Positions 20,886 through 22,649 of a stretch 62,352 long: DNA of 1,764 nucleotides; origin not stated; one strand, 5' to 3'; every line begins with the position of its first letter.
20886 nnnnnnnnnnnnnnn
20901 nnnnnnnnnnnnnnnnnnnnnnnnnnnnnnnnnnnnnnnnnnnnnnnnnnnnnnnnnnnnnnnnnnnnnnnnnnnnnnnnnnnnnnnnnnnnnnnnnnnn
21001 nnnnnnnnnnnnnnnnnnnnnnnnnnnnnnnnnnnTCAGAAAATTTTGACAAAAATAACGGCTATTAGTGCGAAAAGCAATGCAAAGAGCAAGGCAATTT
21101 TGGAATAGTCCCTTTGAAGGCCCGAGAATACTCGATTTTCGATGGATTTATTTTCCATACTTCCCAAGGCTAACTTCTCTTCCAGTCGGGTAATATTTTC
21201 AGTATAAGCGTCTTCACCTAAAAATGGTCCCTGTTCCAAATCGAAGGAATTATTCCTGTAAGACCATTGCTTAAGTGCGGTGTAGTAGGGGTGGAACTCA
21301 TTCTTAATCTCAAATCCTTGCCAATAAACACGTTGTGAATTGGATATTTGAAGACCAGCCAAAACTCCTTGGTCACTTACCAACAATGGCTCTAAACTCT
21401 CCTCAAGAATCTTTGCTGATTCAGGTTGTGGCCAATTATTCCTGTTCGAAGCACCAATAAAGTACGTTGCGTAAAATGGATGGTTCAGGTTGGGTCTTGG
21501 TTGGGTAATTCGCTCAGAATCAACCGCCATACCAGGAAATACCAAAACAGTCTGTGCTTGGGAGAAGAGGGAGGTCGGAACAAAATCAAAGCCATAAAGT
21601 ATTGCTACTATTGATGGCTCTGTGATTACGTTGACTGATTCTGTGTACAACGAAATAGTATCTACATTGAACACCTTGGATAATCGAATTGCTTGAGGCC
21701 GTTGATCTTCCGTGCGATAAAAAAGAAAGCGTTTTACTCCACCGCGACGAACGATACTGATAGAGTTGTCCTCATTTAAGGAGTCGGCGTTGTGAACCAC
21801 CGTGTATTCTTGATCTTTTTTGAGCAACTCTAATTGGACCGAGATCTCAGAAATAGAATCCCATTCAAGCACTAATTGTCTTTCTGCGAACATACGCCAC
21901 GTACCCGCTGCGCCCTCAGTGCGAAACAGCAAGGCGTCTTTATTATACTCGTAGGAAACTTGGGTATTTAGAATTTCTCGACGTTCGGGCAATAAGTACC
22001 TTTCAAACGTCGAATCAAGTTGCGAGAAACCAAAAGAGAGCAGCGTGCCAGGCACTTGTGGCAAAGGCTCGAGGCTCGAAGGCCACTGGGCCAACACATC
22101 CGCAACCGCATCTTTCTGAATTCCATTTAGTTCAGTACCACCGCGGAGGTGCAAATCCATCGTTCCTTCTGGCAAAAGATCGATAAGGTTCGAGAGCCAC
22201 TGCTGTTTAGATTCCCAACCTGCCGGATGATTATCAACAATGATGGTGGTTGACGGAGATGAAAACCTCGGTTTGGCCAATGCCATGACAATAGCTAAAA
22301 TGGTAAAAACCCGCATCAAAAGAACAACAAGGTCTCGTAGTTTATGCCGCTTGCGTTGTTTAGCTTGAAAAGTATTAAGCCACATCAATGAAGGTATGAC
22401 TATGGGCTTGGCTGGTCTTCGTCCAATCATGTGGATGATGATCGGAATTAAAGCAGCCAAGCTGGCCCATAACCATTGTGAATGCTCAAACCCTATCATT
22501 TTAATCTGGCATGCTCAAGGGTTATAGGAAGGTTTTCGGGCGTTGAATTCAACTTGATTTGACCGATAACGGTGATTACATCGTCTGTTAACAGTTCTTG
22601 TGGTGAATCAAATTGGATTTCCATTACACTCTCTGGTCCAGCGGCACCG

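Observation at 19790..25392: Seven-gene translationally coupled operon: DUF456, mini-ABC ATPase, MacB-type permease, two CxxC secreted paralogs, BatA_N protein and an atypical dihydroorotase (candidate metal-acquisition/zinc-sparing system)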

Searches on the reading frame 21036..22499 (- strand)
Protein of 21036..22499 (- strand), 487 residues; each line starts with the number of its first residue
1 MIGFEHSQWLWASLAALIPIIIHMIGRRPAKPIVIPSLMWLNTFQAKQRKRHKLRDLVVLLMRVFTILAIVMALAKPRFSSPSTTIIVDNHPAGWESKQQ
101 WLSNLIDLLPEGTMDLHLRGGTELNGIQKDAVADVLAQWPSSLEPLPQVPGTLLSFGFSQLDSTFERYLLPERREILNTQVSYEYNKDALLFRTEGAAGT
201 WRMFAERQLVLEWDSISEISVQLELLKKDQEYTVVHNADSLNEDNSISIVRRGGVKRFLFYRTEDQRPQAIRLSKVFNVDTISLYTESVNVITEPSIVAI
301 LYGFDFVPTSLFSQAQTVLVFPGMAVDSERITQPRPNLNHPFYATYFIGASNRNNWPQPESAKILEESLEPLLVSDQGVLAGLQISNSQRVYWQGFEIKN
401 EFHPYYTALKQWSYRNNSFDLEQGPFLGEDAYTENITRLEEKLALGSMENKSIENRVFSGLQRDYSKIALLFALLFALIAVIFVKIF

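Call 3: search_protein_families(library=pfam, proteins=[window:21036-22499:-], max_evalue=0.1)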
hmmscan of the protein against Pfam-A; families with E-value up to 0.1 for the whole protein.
window:21036-22499:- (487 aa): 1 family
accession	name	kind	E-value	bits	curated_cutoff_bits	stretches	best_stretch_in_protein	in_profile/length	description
PF07584.16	BatA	-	1.1e-13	51.9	25.9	1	1-77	1-77/77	Aerotolerance regulator N-terminal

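Call 4: search_protein_families(library=ncbifam, proteins=[window:21036-22499:-], max_evalue=0.1)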
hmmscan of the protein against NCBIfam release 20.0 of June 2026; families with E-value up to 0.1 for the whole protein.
window:21036-22499:- (487 aa): 1 family
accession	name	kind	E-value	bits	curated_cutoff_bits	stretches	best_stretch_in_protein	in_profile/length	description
TIGR02226.1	two_anch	domain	1.3e-16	60.6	23.05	1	6-80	5-79/82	N-terminal double-transmembrane domain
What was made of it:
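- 21036..22499 (-): g6: BatA_N / double-TM-anchor protein without a VWA domain. It is a neighbour that pairs with g7 in Flavobacteriales. Pfam BatA E 1e-13 and TIGR02226 (calls 3, 4).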
